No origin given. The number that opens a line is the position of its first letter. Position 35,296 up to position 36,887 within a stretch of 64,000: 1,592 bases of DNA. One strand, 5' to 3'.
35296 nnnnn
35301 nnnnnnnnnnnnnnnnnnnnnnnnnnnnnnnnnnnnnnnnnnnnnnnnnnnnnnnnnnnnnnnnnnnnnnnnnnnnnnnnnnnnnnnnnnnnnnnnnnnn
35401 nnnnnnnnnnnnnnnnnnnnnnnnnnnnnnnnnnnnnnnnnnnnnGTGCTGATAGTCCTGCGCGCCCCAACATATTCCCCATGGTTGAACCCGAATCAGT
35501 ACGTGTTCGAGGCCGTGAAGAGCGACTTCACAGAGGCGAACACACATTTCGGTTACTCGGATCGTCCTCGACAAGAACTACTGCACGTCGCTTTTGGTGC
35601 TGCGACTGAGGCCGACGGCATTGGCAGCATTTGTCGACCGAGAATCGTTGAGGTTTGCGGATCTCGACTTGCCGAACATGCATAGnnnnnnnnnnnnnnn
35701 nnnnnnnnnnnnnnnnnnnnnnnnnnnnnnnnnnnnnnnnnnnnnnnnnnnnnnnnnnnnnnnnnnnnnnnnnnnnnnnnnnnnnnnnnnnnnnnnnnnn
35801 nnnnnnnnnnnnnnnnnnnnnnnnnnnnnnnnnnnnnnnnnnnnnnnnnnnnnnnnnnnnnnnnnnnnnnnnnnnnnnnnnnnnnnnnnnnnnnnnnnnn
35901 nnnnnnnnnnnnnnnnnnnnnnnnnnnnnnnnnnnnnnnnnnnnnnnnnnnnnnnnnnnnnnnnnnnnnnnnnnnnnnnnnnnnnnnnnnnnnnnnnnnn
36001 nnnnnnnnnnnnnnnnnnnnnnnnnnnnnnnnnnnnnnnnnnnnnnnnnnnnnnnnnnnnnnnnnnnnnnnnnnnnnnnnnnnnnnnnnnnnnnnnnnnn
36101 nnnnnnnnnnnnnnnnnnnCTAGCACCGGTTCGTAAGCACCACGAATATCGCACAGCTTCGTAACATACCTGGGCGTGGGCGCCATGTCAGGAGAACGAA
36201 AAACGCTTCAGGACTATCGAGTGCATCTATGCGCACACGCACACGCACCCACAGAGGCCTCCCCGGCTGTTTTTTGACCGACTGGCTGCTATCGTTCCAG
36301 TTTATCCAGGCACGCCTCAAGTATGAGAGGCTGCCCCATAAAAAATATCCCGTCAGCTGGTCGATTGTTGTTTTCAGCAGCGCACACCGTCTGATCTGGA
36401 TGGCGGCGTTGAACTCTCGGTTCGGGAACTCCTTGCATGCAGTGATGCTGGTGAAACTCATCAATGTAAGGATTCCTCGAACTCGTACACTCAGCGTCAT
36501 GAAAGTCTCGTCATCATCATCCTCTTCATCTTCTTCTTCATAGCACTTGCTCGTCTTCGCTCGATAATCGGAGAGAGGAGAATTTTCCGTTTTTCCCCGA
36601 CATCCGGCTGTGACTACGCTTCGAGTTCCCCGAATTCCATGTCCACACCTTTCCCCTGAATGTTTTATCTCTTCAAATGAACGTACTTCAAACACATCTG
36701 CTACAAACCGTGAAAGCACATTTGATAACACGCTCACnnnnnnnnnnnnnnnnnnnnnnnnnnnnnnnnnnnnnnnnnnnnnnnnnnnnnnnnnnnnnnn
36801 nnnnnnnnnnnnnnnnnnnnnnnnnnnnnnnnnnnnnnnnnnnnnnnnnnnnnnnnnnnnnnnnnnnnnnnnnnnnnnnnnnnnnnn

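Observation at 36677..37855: Compact MT-A70 (DPPW) adenine-N6 methyltransferase lacking the METTL3-type zinc-finger region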

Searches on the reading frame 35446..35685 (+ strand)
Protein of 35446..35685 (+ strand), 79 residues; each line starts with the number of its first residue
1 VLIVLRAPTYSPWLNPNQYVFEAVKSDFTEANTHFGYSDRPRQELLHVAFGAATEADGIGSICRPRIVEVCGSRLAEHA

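Call 63: search_protein_families(library=pfam, proteins=[window:35446-35685:+], max_evalue=0.1)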
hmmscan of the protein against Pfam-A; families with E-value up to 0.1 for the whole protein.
window:35446-35685:+ (79 aa): 1 family
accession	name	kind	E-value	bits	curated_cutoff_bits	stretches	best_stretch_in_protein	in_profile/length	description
PF13358.12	DDE_3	-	0.0047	17.2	28.6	1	6-30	111-135/146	DDE superfamily endonuclease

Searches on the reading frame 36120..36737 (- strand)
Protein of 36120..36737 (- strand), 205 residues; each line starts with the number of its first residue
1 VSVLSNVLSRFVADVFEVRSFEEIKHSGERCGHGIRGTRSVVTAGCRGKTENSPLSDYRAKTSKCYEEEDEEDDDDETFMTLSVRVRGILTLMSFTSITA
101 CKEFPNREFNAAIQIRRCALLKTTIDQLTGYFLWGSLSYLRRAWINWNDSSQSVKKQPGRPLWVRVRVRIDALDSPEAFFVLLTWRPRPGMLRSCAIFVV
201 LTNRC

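Call 63: search_protein_families(library=pfam, proteins=[window:36120-36737:-], max_evalue=0.1)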
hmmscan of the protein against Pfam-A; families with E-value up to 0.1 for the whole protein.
window:36120-36737:- (205 aa): 0 families
